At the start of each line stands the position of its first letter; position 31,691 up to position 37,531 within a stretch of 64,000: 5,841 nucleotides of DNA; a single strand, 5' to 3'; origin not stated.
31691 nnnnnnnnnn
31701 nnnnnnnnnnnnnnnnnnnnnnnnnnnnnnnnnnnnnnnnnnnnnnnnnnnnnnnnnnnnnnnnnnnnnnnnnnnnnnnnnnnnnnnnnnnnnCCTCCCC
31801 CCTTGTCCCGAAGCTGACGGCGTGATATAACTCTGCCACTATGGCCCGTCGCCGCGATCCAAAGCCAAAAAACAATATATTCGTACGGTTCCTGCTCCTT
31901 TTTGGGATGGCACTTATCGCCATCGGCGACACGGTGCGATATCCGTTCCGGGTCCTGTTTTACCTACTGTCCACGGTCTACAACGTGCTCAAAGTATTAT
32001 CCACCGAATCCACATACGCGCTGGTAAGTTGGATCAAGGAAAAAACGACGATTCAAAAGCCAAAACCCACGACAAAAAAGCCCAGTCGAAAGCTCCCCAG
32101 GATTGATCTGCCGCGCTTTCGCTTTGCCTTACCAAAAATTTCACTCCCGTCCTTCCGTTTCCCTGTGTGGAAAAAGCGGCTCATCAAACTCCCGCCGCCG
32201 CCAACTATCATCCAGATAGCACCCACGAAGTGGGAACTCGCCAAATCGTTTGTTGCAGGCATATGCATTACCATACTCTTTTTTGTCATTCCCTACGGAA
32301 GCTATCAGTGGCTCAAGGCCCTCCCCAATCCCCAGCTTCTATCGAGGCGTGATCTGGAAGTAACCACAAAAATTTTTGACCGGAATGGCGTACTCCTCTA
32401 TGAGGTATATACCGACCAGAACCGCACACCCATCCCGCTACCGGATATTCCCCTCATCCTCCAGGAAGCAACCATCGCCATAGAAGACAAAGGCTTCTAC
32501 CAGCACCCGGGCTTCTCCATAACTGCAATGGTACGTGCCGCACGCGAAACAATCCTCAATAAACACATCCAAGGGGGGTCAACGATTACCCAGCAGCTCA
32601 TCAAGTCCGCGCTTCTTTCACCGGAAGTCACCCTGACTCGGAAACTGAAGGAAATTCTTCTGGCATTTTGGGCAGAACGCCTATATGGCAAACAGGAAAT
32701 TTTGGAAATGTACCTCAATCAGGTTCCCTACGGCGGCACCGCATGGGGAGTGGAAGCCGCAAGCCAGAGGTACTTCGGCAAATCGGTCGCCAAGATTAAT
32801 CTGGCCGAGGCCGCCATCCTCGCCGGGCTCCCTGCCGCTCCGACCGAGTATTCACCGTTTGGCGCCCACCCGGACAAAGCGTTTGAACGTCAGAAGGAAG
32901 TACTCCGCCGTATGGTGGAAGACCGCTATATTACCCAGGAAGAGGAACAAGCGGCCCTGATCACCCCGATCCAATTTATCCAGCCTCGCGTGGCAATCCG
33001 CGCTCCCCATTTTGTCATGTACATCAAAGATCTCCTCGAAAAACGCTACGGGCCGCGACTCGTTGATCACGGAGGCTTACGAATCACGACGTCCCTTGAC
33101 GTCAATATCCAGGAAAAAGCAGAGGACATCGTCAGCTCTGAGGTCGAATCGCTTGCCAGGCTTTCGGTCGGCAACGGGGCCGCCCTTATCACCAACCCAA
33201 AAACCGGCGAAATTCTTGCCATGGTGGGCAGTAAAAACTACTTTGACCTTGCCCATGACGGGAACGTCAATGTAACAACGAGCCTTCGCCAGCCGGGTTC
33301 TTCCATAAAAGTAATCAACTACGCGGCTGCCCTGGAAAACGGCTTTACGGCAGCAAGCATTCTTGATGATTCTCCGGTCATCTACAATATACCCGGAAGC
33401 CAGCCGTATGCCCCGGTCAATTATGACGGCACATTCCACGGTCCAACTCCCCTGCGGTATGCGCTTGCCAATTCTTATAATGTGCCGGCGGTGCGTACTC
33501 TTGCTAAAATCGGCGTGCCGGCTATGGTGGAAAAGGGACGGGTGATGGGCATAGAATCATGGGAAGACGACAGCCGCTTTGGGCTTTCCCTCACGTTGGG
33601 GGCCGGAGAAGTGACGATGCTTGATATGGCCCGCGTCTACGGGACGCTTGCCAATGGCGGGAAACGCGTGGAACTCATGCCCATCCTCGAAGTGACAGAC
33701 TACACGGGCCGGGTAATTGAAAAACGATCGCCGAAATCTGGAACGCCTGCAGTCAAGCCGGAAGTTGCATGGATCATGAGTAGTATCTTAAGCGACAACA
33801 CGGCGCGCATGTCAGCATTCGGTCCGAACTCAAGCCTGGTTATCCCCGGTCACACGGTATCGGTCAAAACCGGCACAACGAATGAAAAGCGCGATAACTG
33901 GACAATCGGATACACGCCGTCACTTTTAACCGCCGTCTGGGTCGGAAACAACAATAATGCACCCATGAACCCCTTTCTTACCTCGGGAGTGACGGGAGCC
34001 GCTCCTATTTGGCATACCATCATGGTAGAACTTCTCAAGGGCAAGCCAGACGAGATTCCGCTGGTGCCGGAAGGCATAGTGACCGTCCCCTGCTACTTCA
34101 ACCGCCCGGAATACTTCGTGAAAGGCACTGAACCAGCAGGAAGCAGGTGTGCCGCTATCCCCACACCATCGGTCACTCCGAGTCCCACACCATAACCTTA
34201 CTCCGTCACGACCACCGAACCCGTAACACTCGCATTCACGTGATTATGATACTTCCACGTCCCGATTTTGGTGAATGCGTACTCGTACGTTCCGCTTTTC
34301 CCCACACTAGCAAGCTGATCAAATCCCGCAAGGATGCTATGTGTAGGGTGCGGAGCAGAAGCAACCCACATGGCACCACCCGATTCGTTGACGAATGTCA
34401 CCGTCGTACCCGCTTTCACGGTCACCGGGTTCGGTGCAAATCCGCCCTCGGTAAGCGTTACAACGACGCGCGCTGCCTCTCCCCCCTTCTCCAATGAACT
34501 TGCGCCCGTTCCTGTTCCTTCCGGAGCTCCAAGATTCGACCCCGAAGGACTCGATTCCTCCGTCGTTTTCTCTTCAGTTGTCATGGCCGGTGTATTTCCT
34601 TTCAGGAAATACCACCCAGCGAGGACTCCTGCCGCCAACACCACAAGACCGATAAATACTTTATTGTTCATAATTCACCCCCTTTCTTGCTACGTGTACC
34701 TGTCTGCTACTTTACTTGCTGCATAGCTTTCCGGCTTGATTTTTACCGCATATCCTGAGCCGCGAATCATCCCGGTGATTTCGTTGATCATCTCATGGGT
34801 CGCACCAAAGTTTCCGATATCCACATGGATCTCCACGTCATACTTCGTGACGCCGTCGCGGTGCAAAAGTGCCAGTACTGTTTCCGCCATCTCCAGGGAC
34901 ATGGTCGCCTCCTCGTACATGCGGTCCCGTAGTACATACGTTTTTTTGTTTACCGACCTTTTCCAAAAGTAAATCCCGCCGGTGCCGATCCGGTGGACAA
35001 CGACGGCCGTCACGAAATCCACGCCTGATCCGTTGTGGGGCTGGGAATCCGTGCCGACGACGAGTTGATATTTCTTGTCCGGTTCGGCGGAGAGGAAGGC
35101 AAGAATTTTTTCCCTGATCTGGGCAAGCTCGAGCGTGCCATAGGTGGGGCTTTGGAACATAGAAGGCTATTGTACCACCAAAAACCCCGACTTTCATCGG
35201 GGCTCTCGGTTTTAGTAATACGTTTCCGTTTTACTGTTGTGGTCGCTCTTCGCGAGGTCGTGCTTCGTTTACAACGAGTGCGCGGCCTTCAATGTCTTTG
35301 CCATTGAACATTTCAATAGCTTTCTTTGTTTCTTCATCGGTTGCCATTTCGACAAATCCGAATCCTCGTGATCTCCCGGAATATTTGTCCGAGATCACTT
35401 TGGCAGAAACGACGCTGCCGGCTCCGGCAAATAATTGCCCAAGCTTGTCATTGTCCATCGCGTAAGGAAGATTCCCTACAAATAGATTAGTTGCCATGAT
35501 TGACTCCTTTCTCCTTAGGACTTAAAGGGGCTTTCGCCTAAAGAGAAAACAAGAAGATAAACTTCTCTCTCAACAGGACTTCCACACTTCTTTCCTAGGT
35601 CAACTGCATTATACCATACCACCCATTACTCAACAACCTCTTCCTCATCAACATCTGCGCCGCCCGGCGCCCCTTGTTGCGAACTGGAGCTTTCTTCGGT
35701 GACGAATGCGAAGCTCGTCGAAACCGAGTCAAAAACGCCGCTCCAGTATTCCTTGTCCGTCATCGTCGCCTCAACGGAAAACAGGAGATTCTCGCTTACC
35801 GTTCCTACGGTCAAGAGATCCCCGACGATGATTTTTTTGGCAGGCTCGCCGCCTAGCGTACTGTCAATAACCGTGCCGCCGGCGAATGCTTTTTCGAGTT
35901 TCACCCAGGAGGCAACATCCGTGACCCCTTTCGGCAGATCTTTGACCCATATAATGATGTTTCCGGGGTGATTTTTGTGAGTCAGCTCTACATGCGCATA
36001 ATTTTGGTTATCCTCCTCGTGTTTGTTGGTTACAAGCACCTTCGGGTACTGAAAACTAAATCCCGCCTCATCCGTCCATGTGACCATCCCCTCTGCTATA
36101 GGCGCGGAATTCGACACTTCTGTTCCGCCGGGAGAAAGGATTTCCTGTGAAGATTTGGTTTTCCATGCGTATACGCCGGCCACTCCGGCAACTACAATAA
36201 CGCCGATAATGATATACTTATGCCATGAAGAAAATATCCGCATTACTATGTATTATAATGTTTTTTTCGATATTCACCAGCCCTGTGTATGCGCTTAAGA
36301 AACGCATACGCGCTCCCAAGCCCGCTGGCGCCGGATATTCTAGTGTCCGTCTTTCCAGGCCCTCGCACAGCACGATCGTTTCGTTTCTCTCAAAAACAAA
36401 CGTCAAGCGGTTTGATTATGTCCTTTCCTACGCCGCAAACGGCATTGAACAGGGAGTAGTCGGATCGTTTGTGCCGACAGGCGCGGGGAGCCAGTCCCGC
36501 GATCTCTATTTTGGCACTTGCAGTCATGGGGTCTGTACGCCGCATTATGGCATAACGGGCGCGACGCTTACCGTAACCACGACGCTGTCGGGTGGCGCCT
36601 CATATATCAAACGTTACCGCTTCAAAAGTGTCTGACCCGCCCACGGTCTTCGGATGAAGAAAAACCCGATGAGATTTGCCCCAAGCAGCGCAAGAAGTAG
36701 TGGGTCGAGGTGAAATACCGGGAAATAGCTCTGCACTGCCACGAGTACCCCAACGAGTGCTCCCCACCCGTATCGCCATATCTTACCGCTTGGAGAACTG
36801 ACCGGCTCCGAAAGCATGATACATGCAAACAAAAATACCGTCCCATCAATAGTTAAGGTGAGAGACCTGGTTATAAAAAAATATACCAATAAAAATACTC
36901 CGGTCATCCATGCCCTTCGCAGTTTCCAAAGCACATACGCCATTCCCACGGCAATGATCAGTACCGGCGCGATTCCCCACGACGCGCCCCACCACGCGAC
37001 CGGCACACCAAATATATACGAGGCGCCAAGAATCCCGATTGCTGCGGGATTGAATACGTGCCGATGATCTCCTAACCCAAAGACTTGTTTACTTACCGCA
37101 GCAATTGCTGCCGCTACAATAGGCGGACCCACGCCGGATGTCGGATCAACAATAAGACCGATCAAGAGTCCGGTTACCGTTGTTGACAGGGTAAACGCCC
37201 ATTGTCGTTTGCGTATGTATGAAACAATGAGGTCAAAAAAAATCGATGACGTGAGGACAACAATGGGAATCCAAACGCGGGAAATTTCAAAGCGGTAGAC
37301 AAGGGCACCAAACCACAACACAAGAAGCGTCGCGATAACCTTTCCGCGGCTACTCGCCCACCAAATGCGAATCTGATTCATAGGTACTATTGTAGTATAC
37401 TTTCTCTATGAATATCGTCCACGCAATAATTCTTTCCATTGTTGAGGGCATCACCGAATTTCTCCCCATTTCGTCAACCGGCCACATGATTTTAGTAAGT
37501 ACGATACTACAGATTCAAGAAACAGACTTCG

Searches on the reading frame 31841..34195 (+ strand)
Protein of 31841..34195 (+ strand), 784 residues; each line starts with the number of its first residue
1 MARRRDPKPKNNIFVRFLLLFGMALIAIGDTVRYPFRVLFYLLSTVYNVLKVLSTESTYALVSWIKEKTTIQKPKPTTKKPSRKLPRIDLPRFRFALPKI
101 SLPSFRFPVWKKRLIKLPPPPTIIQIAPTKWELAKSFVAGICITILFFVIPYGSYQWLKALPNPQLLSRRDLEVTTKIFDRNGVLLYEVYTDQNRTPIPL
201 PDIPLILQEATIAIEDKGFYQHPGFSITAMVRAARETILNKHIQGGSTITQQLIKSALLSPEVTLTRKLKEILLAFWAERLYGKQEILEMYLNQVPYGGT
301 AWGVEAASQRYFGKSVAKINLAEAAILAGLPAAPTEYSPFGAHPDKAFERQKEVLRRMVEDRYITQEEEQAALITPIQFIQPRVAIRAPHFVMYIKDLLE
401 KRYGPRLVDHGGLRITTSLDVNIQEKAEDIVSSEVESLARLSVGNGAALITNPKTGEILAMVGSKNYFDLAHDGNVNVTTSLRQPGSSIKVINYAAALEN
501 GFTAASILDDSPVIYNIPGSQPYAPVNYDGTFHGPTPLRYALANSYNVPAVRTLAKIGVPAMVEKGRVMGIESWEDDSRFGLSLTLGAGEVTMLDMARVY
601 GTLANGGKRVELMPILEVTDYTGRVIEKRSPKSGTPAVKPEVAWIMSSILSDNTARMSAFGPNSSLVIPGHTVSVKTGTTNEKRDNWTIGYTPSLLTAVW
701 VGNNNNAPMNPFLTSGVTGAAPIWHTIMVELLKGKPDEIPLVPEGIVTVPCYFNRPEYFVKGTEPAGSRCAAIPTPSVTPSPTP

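Call 7: search_protein_families(library=pfam, proteins=[window:31841-34195:+], max_evalue=0.01)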
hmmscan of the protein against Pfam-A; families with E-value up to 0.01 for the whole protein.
window:31841-34195:+ (784 aa): 2 families
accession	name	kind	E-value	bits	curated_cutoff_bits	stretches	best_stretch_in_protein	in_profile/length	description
PF00912.28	Transgly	-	7.2e-58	195.4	27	1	185-358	4-177/178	Transglycosylase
PF00905.27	Transpeptidase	-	7.2e-27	94.8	22.1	1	446-701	1-274/299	Penicillin binding protein transpeptidase domain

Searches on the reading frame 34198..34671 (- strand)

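Call 7: search_protein_families(library=pfam, proteins=[window:34198-34671:-], max_evalue=0.01)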
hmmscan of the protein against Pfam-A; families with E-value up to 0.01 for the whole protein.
window:34198-34671:- (157 aa): 1 family
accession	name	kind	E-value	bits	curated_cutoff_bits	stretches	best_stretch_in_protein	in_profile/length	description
PF13473.12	Cupredoxin_1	-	6.4e-05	23.4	27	1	65-155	19-104/104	Cupredoxin-like domain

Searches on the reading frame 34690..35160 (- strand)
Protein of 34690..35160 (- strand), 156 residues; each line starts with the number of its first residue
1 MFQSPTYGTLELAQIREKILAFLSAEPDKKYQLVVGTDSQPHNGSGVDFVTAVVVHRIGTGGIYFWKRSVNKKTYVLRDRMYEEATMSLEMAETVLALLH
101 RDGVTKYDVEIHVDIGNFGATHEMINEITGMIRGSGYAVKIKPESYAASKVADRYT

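Call 7: search_protein_families(library=pfam, proteins=[window:34690-35160:-], max_evalue=0.01)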
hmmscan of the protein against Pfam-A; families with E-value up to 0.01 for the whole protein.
window:34690-35160:- (156 aa): 1 family
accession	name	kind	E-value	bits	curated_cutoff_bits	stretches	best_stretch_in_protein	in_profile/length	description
PF04308.18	RNaseH_like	-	3.2e-49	167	25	1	14-156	1-144/145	Ribonuclease H-like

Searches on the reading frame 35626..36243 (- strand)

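Call 7: search_protein_families(library=pfam, proteins=[window:35626-36243:-], max_evalue=0.01)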
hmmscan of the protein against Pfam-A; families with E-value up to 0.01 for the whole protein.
window:35626-36243:- (205 aa): 2 families
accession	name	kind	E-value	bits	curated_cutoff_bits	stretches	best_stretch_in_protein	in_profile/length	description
PF18933.6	PsbP_2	-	3.3e-05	24.4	27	1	11-101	2-93/184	PsbP-like protein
PF09087.17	Cyc-maltodext_N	-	0.0051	17.5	25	1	60-101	28-71/88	Cyclomaltodextrinase, N-terminal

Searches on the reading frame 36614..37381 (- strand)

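Call 7: search_protein_families(library=pfam, proteins=[window:36614-37381:-], max_evalue=0.01)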
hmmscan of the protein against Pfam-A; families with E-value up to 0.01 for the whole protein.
window:36614-37381:- (255 aa): 1 family
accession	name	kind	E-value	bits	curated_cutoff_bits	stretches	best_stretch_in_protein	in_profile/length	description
PF03116.20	NQR2_RnfD_RnfE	-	7.8e-14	52.2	27.7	1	16-129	23-135/296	NQR2, RnfD, RnfE family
